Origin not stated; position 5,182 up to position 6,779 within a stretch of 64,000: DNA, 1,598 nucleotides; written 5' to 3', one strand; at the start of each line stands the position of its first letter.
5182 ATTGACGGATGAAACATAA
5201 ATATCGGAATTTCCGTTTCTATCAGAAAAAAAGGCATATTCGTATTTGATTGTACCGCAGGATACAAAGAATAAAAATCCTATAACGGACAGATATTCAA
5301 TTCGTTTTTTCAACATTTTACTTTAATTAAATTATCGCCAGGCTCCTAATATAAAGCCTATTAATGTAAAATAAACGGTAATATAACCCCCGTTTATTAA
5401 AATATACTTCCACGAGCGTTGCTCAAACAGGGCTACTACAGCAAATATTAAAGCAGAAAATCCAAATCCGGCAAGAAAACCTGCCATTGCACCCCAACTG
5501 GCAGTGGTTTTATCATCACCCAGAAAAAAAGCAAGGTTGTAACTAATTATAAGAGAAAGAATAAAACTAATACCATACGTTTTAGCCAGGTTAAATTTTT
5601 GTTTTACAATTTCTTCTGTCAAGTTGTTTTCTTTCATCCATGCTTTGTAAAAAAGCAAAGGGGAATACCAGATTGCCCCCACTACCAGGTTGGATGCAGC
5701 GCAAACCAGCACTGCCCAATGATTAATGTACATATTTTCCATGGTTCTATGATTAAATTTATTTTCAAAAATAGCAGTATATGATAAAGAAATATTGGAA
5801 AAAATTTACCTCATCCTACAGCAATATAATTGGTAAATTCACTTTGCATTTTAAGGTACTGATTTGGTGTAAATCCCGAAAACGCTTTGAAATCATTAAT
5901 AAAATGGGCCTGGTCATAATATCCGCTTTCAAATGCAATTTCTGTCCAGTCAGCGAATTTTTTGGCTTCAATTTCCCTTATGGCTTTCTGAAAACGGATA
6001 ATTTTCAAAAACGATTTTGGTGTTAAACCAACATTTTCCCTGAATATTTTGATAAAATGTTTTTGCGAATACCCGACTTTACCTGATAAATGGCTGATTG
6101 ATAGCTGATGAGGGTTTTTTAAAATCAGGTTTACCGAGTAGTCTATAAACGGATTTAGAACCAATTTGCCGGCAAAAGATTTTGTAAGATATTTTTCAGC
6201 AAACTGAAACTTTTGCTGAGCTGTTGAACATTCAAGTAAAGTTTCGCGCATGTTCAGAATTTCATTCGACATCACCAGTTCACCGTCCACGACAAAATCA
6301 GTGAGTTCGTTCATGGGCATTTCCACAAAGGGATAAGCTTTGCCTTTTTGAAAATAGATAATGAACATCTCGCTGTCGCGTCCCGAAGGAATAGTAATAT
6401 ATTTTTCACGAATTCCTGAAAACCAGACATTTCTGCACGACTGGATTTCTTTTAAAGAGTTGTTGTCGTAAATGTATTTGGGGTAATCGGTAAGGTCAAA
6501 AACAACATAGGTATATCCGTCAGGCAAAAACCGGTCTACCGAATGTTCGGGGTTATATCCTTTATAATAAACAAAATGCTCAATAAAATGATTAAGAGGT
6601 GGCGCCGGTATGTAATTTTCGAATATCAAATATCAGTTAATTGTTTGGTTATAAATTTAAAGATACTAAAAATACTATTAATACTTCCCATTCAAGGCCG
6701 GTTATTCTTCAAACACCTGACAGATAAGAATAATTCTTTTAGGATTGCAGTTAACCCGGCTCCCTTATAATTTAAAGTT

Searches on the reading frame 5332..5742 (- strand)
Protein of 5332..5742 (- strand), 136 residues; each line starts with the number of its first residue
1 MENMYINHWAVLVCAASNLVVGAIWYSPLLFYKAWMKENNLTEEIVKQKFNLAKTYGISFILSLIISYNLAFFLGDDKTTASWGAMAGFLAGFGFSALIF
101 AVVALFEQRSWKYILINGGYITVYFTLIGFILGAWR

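Call 3: search_protein_families(library=pfam, proteins=[window:5332-5742:-], max_evalue=0.01)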
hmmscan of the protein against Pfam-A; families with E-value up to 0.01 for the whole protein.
window:5332-5742:- (136 aa): 2 families
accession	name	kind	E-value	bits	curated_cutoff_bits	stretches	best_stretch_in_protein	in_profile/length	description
PF08570.15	DUF1761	-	3.4e-30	105.3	31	1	9-133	1-123/123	Protein of unknown function (DUF1761)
PF06836.17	DUF1240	-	0.0015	19.6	24.3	1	17-74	6-64/95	Protein of unknown function (DUF1240)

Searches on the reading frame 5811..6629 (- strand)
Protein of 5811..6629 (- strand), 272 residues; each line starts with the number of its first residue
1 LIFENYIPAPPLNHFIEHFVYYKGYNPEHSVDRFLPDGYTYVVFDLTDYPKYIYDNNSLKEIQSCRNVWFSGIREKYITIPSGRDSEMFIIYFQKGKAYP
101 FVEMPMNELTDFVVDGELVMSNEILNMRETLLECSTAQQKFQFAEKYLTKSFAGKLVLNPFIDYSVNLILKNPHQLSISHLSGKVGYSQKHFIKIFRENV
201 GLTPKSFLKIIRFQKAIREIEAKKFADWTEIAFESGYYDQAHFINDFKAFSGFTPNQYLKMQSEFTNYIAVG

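Call 3: search_protein_families(library=pfam, proteins=[window:5811-6629:-], max_evalue=0.01)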
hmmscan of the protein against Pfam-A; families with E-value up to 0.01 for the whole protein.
window:5811-6629:- (272 aa): 3 families
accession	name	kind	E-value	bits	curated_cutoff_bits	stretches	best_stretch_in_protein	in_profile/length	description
PF20240.3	DUF6597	-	6.7e-17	61.9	27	1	5-115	2-103/103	Domain of unknown function (DUF6597)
PF12833.13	HTH_18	-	9.3e-17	61.5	33.6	1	182-260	2-79/80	Helix-turn-helix domain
PF00165.29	HTH_AraC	-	4.4e-16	59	26.6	2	174-209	7-42/42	Bacterial regulatory helix-turn-helix proteins, AraC family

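Call 4: search_protein_families(library=ncbifam, proteins=[window:5811-6629:-], max_evalue=0.01)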
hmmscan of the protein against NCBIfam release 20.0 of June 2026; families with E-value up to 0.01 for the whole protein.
window:5811-6629:- (272 aa): 20 families
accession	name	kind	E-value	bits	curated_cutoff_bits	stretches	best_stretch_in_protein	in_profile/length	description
NF007633.0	PRK10296.1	equivalog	4.8e-09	36.1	264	1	181-264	198-277/280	transcriptional regulator ChbR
NF006902.0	PRK09393.1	equivalog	3.3e-08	33.1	425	1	142-261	207-321/327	transcriptional regulator FtrA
NF047455.1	TF_Staph_AryK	equivalog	3.3e-08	32.3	850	1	174-263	172-260/759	transcriptional regulator AryK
TIGR04094.1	adjacent_YSIRK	equivalog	5.8e-08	32.1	200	1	228-258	352-382/383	YSIRK-targeted surface antigen transcriptional regulator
NF007243.0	PRK09685.1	equivalog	1.6e-07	31.1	199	1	173-260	213-300/303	transcriptional regulator FeaR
NF049932.1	TranspRegBtr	equivalog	3.4e-07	29.2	900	1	175-262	180-266/531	bacillibactin transport transcriptional regulator Btr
NF040475.1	chlor_reg_RclR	equivalog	2.7e-06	26.9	400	1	154-261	171-278/284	reactive chlorine-specific transcriptional regulator RclR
NF007860.0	PRK10572.1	equivalog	2.7e-05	23.2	208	0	174-210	247-284/292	arabinose operon transcriptional regulator AraC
NF007693.0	PRK10371.1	equivalog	3.4e-05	23.2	253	1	174-263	213-301/309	transcriptional regulator MelR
NF011964.0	PRK15435.1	equivalog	4.5e-05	22.6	345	1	170-262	94-184/354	bifunctional DNA-binding transcriptional regulator/O6-methylguanine-DNA methyltransferase Ada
NF010028.0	PRK13503.1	equivalog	0.00014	21.4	288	1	192-257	204-268/278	HTH-type transcriptional activator RhaS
NF007432.1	PRK09978.1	equivalog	0.00022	20.5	500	1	173-260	156-241/274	DNA-binding transcriptional regulator GadX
NF007584.0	PRK10219.1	equivalog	0.00026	21.3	174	1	174-259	20-104/107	superoxide response transcriptional regulator SoxS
NF011868.0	PRK15340.1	equivalog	0.00056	19.7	259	1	179-257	129-206/216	AraC family transcriptional regulator InvF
NF049968.1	QhpR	equivalog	0.00076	18.7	250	0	208-258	234-283/284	AraC-like transcriptional regulator QhpR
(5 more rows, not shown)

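Call 48: search_protein_families(library=padloc, proteins=[window:5811-6629:-], max_evalue=0.01)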
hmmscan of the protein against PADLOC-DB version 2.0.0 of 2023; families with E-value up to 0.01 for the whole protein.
window:5811-6629:- (272 aa): 0 families
